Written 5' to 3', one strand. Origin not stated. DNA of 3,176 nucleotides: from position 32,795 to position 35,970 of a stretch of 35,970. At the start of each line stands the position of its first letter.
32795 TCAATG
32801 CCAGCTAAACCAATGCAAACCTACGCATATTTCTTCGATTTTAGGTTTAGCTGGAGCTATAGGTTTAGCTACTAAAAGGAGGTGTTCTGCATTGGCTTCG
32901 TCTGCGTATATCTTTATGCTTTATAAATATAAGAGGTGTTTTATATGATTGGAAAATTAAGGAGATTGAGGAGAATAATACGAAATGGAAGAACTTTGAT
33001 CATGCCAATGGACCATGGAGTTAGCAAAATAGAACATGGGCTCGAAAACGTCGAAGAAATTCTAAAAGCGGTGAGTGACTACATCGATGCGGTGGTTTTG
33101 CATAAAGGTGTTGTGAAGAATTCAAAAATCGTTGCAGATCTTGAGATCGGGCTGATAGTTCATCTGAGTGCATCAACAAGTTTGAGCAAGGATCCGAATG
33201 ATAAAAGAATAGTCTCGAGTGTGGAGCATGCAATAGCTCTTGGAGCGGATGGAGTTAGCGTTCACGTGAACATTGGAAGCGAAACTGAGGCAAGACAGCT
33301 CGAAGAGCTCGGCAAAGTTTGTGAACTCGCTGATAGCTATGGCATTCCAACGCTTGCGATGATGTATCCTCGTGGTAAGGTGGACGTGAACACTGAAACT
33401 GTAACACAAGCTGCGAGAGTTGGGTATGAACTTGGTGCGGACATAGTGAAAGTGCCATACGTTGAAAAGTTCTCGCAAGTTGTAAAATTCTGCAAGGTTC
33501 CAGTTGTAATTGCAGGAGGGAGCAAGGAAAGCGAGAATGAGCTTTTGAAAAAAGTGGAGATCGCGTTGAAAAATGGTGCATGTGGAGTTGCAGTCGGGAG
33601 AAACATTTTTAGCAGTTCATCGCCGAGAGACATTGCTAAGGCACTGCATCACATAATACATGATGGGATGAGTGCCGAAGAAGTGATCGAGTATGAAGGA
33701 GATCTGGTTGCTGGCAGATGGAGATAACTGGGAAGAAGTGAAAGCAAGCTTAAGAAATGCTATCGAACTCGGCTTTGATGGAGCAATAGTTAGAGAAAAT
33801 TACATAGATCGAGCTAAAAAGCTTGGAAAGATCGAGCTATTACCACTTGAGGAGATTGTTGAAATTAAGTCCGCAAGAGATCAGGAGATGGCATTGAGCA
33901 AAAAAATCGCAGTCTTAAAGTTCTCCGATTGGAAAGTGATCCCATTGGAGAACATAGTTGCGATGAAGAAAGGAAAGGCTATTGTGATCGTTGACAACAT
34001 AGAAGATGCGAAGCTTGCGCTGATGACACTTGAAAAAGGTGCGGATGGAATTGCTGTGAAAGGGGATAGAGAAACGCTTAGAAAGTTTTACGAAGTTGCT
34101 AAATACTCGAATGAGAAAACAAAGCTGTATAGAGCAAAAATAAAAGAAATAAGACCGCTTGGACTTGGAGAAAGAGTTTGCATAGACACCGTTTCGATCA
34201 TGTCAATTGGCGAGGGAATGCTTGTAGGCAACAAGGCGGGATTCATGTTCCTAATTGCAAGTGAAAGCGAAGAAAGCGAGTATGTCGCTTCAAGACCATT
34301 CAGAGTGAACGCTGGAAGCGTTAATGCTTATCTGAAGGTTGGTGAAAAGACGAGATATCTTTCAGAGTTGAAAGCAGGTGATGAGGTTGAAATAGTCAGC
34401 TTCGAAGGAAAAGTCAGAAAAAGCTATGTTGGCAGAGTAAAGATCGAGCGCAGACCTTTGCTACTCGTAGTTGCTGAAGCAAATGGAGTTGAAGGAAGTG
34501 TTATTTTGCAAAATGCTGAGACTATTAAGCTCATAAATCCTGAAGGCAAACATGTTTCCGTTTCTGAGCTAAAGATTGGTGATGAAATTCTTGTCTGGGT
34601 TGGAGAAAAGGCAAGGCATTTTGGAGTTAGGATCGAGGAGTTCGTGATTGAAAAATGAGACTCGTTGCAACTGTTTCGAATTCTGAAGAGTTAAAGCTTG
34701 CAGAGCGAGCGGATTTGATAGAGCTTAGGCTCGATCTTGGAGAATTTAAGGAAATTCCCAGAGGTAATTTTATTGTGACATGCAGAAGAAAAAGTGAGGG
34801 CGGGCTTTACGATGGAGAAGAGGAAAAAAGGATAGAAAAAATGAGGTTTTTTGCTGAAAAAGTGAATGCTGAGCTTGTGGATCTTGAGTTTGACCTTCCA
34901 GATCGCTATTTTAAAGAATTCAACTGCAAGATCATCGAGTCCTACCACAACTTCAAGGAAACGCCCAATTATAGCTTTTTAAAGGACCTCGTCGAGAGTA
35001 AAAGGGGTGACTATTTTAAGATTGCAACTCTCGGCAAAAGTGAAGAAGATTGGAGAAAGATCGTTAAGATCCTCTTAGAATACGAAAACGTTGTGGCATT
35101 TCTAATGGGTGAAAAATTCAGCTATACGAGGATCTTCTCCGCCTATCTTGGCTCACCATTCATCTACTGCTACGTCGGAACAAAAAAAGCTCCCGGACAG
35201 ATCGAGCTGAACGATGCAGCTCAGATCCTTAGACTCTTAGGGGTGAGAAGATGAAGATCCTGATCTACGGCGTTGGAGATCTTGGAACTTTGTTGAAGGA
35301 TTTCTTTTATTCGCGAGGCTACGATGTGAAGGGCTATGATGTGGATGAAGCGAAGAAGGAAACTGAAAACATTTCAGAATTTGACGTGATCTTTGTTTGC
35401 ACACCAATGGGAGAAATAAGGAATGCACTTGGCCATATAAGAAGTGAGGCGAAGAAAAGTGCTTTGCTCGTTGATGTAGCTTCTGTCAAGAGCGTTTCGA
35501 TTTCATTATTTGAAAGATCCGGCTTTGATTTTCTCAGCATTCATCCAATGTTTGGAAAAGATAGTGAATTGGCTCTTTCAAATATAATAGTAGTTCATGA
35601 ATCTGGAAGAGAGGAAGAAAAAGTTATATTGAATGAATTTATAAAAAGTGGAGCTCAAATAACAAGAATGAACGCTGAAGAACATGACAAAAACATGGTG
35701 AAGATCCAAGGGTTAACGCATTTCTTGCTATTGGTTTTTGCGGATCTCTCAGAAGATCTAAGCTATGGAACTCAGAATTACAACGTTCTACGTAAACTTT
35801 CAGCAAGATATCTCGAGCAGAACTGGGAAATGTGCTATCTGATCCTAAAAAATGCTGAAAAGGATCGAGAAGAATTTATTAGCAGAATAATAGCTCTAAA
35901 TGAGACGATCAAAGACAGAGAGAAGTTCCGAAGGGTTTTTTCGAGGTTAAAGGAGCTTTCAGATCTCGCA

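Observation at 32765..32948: Aromatic-codon-rich leader ORF with alternative RNA pairings upstream of the archaeal aro operon: candidate leader-peptide attenuator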

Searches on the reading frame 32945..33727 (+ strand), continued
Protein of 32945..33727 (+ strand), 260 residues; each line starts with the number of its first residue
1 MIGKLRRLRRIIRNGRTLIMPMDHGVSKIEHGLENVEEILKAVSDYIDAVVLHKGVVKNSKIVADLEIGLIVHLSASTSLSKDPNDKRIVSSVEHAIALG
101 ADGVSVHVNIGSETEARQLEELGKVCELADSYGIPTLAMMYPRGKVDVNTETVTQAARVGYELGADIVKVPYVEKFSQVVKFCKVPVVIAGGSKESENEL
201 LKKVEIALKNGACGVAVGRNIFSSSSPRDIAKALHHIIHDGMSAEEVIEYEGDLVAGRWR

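Call 72: find_encoding_contigs(protein=P0113, flank=2500, max_places=2)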
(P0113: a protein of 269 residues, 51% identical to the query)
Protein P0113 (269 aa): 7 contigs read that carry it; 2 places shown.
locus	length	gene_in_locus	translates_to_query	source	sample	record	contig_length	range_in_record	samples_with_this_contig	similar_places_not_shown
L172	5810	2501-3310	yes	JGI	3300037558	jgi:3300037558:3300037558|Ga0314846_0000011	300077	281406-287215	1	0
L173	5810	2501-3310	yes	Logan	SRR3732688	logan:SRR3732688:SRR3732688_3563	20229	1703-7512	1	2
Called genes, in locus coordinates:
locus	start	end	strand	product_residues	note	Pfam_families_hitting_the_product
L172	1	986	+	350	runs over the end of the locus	PF14811:TPD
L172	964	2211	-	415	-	PF00483:NTP_transferase (faint), PF12804:NTP_transf_3, PF01066:CDP-OH_P_transf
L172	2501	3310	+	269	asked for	PF01791:DeoC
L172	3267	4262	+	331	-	PF01959:DHQS, PF26558:DHQS_2nd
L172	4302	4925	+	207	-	PF01487:DHquinase_I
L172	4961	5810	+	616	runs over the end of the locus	PF02153:PDH_N, PF20463:PDH_C, PF01817:CM_2, PF00800:PDT, PF01842:ACT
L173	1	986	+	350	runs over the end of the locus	PF14811:TPD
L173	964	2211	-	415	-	PF00483:NTP_transferase (faint), PF12804:NTP_transf_3, PF01066:CDP-OH_P_transf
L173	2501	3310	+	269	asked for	PF01791:DeoC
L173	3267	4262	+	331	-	PF01959:DHQS, PF26558:DHQS_2nd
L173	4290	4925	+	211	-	PF01487:DHquinase_I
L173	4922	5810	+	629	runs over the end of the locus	PF02153:PDH_N, PF20463:PDH_C, PF01817:CM_2, PF00800:PDT, PF01842:ACT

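Call 88: search_protein_families(library=pfam, proteins=[window:32945-33727:+], max_evalue=0.00001)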
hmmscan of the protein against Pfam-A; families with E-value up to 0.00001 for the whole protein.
window:32945-33727:+ (260 aa): 1 family
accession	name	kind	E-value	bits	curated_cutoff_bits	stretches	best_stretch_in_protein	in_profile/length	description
PF01791.15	DeoC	-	5.5e-49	167.3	23.8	1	18-223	2-228/229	DeoC/LacD family aldolase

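Call 93: search_protein_families(library=pfam, proteins=[L087:294-1115:+, L087:1117-1986:+, L014:1256-2065:+, L014:1980-2996:+, L034:1962-2765:+, L014:230-1033:+], max_evalue=0.00001)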
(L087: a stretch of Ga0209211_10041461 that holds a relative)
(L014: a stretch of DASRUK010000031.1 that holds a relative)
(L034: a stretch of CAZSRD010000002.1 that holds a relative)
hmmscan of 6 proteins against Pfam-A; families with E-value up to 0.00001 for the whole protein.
L087:294-1115:+ (273 aa): 3 families
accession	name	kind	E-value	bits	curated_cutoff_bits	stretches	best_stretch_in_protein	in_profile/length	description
PF00456.26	Transketolase_N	-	7.9e-65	219.5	22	1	16-268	8-271/334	Transketolase, thiamine diphosphate binding domain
PF13292.11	DXP_synthase_N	-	6.6e-16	58.8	21.2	1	8-191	16-182/274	1-deoxy-D-xylulose-5-phosphate synthase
PF00676.26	E1_dh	-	5.1e-10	39.2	22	1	97-227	80-208/300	Dehydrogenase E1 component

L087:1117-1986:+ (289 aa): 4 families
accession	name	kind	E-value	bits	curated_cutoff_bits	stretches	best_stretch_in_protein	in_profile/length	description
PF02779.29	Transket_pyr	-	9e-41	139.8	27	1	7-168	4-173/174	Transketolase, pyrimidine binding domain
PF02780.25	Transketolase_C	-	6.4e-31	107.3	25.9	1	180-289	1-113/124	Transketolase, C-terminal domain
PF22613.1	Transketolase_C_1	-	7.3e-08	33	27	1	187-288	10-105/113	Transketolase-like TK C-terminal domain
PF17147.9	PFOR_II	-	2.2e-06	28.4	27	1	190-268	2-80/102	Pyruvate:ferredoxin oxidoreductase core domain II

L014:1256-2065:+ (269 aa): 4 families
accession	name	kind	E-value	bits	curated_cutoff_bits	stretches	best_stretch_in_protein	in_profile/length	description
PF00456.26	Transketolase_N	-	2.5e-63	214.5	22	1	8-264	4-271/334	Transketolase, thiamine diphosphate binding domain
PF13292.11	DXP_synthase_N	-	4.9e-17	62.5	21.2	1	1-184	13-179/274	1-deoxy-D-xylulose-5-phosphate synthase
PF00676.26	E1_dh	-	2.4e-09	37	22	1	109-224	95-209/300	Dehydrogenase E1 component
PF02775.26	TPP_enzyme_C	-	1e-06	29.1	21.9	1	113-191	26-98/151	Thiamine pyrophosphate enzyme, C-terminal TPP binding domain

L014:1980-2996:+ (338 aa): 3 families
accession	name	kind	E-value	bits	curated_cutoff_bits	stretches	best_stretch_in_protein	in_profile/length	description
PF02779.29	Transket_pyr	-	1.9e-38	132.3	27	1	37-197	5-173/174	Transketolase, pyrimidine binding domain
PF02780.25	Transketolase_C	-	9.7e-36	122.8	25.9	1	209-328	1-123/124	Transketolase, C-terminal domain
PF22613.1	Transketolase_C_1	-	2.8e-08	34.4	27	1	217-325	11-113/113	Transketolase-like TK C-terminal domain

L034:1962-2765:+ (267 aa): 2 families
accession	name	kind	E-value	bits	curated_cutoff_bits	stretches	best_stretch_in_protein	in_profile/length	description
PF01978.25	TrmB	-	1.8e-18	66.6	25.6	1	15-78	4-67/68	Sugar-specific transcriptional regulator TrmB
PF11495.14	Regulator_TrmB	-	8.8e-06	25.6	22.2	0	133-261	6-130/233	Archaeal transcriptional regulator TrmB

L014:230-1033:+ (267 aa): 2 families
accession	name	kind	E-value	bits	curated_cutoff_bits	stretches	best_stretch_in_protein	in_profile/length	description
PF01978.25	TrmB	-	3.3e-18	65.7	25.6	1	15-78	4-67/68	Sugar-specific transcriptional regulator TrmB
PF11495.14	Regulator_TrmB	-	8.5e-07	28.9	22.2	1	133-264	6-133/233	Archaeal transcriptional regulator TrmB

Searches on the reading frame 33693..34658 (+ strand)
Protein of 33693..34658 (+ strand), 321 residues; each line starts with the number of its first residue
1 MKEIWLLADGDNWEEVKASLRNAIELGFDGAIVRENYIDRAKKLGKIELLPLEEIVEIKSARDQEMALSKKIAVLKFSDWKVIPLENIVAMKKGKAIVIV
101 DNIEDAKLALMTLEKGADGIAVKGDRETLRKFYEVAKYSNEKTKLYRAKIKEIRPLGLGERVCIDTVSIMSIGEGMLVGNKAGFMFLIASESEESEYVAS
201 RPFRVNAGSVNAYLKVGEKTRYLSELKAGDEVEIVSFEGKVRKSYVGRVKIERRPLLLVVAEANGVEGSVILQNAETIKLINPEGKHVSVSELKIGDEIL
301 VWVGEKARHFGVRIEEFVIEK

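Call 88: search_protein_families(library=pfam, proteins=[window:33693-34658:+], max_evalue=0.00001)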
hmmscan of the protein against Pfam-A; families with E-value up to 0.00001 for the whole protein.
window:33693-34658:+ (321 aa): 1 family
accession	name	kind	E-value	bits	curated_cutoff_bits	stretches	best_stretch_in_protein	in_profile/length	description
PF01959.21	DHQS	-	4.2e-113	378.2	22.2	1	2-321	1-344/344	3-dehydroquinate synthase II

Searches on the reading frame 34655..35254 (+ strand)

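Call 88: search_protein_families(library=pfam, proteins=[window:34655-35254:+], max_evalue=0.00001)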
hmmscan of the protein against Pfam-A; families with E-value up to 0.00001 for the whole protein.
window:34655-35254:+ (199 aa): 1 family
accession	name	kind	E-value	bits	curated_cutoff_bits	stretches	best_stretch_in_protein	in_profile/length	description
PF01487.21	DHquinase_I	-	6.5e-29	102.1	22.2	1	11-192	14-230/230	Type I 3-dehydroquinase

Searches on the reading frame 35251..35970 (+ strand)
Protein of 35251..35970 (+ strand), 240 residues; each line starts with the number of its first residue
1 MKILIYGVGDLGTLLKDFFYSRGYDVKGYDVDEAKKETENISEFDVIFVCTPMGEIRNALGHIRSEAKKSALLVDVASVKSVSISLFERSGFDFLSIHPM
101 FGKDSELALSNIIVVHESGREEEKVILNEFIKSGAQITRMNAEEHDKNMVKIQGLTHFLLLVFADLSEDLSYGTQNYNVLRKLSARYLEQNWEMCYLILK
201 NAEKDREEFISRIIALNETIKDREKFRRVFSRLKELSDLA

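Call 88: search_protein_families(library=pfam, proteins=[window:35251-35970:+], max_evalue=0.00001)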
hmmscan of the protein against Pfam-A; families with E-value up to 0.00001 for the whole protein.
window:35251-35970:+ (240 aa): 1 family
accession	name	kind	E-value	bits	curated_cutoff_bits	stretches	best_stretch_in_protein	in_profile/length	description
PF02153.23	PDH_N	-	1.7e-11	44.3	26.5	1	31-104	33-108/154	Prephenate dehydrogenase, nucleotide-binding domain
